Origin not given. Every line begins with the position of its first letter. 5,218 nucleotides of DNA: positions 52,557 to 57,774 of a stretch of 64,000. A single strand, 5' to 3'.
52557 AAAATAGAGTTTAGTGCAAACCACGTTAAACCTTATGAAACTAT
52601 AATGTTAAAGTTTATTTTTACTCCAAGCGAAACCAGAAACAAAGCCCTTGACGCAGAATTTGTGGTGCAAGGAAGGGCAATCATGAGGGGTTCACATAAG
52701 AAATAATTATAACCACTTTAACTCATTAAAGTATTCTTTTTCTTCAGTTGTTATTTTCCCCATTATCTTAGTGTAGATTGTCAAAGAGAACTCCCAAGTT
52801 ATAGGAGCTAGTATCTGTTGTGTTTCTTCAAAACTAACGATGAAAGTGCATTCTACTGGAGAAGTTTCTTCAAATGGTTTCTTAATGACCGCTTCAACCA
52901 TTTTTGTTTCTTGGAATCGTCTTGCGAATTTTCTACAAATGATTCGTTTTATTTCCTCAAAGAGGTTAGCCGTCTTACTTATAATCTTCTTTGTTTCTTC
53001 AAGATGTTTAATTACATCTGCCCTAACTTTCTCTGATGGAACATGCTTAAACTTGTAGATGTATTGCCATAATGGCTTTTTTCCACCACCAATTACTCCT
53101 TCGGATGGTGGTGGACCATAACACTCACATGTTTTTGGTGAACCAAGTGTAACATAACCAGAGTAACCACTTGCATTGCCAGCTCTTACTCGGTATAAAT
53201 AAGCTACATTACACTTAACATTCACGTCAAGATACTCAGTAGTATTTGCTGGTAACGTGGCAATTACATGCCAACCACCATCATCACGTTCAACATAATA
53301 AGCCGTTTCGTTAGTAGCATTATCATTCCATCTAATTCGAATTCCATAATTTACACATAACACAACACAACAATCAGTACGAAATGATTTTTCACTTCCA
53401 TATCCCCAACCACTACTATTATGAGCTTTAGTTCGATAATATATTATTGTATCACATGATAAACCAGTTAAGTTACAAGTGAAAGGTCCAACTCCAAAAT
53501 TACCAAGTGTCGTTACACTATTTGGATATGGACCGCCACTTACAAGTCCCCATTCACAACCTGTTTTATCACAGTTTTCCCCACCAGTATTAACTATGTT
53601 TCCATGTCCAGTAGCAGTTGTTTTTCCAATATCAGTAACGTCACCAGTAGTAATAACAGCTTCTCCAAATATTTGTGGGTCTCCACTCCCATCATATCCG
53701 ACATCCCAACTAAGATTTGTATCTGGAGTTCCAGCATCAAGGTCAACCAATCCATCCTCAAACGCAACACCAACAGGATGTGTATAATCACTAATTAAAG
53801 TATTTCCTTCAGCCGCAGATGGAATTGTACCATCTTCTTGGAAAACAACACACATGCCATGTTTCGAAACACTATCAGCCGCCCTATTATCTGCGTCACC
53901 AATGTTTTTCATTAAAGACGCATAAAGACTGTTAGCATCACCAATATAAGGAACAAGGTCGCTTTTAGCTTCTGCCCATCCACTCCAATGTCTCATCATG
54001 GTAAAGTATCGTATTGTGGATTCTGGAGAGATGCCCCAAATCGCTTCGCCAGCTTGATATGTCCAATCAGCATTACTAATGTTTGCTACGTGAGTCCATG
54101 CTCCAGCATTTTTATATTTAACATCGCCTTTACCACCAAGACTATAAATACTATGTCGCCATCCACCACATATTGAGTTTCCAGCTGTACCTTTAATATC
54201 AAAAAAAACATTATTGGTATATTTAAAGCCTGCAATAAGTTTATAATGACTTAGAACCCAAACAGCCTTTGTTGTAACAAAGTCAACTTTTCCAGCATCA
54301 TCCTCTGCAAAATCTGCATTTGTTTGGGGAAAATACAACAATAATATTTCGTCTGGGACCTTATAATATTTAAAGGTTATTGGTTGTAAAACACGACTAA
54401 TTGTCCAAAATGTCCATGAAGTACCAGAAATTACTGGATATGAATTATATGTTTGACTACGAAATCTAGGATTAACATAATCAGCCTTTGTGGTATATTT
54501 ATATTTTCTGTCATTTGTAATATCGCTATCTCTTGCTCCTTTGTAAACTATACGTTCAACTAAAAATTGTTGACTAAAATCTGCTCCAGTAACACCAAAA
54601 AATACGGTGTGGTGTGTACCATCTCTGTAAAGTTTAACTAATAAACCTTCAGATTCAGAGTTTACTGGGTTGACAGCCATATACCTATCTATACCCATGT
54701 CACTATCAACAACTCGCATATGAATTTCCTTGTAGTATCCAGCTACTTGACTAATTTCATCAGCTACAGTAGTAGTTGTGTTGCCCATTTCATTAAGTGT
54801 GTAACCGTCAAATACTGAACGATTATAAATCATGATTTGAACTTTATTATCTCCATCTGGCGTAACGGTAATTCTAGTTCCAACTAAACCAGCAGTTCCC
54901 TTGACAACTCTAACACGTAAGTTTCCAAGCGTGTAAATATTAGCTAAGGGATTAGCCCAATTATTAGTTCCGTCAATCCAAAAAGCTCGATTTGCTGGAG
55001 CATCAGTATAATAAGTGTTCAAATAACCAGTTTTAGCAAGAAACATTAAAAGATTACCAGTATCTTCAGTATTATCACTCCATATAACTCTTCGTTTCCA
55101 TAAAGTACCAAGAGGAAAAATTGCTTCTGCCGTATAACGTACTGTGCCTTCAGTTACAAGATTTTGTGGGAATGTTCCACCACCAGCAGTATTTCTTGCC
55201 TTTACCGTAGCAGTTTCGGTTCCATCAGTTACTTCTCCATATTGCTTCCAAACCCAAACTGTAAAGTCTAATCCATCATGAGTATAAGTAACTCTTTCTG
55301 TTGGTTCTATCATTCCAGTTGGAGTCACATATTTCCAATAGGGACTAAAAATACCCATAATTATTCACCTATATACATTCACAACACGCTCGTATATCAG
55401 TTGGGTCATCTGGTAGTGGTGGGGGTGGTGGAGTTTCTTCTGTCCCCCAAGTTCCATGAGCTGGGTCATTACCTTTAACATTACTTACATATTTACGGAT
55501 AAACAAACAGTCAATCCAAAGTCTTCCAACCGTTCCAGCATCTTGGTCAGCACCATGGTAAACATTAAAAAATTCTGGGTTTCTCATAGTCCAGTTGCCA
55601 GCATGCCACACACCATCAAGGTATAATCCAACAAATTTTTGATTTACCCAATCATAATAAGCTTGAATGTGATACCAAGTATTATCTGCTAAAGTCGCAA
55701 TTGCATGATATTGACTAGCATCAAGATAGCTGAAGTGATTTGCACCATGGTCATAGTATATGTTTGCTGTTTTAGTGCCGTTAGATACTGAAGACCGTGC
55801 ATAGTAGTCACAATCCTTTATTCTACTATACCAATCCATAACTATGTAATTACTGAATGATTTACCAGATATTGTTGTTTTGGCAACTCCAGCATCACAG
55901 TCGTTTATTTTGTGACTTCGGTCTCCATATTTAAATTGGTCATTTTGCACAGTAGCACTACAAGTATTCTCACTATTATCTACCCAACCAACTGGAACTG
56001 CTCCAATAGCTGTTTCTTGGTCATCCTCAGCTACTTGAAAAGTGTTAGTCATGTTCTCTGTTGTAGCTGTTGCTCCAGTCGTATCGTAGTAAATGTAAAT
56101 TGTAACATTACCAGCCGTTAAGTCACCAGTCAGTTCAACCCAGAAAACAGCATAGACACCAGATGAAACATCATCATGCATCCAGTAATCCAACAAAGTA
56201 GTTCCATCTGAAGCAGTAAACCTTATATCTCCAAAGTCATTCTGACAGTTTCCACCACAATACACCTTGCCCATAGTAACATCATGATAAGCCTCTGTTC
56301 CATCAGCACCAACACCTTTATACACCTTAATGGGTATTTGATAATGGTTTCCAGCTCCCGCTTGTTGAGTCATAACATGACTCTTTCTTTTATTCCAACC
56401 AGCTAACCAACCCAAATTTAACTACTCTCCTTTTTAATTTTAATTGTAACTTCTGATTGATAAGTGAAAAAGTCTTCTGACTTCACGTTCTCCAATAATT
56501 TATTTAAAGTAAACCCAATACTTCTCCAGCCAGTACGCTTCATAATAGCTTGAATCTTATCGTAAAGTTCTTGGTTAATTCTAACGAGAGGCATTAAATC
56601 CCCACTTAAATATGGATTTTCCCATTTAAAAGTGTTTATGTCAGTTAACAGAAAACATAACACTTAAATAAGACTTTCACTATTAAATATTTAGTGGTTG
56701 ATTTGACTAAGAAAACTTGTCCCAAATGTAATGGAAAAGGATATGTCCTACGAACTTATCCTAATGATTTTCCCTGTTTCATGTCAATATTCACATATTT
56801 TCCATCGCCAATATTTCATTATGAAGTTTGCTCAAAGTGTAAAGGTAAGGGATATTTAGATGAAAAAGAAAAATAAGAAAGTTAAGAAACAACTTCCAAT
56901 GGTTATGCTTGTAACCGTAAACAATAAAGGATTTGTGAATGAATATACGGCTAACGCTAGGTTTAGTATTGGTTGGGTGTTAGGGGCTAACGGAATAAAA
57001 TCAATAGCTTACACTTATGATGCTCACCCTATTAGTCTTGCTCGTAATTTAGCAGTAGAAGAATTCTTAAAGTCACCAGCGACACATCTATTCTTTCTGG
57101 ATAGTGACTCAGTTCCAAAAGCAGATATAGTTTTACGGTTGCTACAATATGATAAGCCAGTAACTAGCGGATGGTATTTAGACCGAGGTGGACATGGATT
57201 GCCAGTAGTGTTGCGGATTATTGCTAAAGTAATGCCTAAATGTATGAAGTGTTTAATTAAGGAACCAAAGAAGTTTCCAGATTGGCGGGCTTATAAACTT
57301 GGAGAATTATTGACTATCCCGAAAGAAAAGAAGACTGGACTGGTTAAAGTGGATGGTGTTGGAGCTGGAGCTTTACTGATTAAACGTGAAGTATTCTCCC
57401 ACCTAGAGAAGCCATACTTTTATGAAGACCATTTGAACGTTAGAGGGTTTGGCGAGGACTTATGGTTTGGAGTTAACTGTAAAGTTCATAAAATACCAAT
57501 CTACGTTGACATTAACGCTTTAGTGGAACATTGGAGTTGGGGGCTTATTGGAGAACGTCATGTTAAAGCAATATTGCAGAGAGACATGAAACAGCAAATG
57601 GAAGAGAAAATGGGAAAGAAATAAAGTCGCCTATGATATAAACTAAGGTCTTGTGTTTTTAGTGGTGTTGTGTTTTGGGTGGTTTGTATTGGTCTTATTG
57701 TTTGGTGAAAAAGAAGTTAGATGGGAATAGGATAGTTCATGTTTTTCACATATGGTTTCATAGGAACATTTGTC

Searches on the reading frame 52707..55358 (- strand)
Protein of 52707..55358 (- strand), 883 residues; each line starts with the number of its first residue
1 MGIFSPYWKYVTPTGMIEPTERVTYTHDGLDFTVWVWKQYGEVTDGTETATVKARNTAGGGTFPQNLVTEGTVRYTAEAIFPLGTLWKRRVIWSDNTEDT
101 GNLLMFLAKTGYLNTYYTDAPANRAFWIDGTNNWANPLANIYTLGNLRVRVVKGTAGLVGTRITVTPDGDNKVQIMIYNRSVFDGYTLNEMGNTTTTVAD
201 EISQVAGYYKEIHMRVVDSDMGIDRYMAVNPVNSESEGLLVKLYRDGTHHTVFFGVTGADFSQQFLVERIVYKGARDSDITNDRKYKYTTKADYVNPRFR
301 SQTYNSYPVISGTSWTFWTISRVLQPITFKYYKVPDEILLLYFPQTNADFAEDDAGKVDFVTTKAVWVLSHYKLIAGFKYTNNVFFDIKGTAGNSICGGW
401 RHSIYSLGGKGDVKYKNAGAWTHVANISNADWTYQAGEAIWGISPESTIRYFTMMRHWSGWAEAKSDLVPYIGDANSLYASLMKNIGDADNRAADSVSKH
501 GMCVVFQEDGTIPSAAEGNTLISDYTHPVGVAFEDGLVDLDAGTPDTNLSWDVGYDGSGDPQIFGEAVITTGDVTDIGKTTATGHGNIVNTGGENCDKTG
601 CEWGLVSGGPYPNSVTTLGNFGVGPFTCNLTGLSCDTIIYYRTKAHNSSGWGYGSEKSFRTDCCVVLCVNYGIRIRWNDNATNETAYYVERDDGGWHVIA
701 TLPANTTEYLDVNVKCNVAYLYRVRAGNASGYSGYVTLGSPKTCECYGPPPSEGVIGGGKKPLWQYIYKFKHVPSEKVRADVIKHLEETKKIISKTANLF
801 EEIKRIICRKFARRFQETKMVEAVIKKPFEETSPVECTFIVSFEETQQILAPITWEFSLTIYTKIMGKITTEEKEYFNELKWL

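Call 6: search_protein_families(library=phrogs, proteins=[window:52707-55358:-], max_evalue=0.001)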
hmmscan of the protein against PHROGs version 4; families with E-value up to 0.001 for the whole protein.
window:52707-55358:- (883 aa): 1 family
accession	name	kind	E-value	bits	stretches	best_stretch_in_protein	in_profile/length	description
phrog_18315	-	unknown function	0.00035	19.6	1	668-726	117-181/918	-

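Call 8: search_protein_families(library=pfam, proteins=[window:52707-55358:-], max_evalue=0.001)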
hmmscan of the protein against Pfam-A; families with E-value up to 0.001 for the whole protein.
window:52707-55358:- (883 aa): 0 families

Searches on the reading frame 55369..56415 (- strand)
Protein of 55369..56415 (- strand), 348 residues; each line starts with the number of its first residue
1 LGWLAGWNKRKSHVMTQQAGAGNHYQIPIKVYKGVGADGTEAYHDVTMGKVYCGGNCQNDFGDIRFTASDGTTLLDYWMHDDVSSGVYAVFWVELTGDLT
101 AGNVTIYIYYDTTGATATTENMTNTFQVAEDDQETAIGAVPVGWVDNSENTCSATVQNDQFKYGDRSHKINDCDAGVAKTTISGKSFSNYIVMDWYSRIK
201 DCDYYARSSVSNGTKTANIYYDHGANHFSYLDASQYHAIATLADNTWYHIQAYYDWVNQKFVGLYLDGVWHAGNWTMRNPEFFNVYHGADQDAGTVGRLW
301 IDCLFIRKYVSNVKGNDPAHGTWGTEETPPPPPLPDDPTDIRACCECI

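Call 6: search_protein_families(library=phrogs, proteins=[window:55369-56415:-], max_evalue=0.001)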
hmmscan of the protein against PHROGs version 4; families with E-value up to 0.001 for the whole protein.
window:55369-56415:- (348 aa): 0 families

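Call 8: search_protein_families(library=pfam, proteins=[window:55369-56415:-], max_evalue=0.001)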
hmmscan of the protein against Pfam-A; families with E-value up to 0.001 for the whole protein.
window:55369-56415:- (348 aa): 1 family
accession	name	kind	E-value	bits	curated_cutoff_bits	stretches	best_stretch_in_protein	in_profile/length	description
PF10102.14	DUF2341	-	2.4e-11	44.4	23.4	1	60-137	1-76/84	Domain of unknown function (DUF2341)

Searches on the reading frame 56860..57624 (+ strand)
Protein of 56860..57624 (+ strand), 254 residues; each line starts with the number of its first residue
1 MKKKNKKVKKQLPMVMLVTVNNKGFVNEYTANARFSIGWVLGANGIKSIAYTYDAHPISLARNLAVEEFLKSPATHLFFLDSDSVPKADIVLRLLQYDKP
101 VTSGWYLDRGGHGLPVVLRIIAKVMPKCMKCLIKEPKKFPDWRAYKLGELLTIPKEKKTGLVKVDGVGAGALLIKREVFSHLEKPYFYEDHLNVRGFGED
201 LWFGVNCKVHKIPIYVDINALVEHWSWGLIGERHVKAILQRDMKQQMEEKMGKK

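Call 4: search_protein_families(library=pfam, proteins=[window:56860-57624:+], max_evalue=0.01)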
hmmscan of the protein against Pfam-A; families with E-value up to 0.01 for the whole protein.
window:56860-57624:+ (254 aa): 1 family
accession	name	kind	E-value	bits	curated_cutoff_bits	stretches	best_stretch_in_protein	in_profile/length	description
PF03452.20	Anp1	-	0.00012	22.1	28.8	0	133-179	209-253/263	Anp1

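Call 10: search_protein_families(library=ncbifam, proteins=[window:56860-57624:+], max_evalue=0.01)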
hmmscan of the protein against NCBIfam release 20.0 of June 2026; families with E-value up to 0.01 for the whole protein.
window:56860-57624:+ (254 aa): 1 family
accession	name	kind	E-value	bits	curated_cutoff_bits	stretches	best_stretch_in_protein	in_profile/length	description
TIGR01556.1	rhamnosyltran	subfamily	0.00038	19.7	200.55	0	43-94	44-94/281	rhamnosyltransferase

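Call 81: search_solved_structures(query=window:56860-57624:+, max_evalue=10)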
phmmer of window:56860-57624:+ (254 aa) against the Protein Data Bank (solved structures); distinct sequences matched with E-value up to 10: 3.
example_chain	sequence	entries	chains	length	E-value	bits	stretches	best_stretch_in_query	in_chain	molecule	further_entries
6z1p_AP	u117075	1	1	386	0.23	13.8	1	185-220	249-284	mL101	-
2c0n_A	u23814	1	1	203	0.39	13.1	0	163-211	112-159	A197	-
2yb1_A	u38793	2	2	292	2.1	10.6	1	18-52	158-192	AMIDOHYDROLASE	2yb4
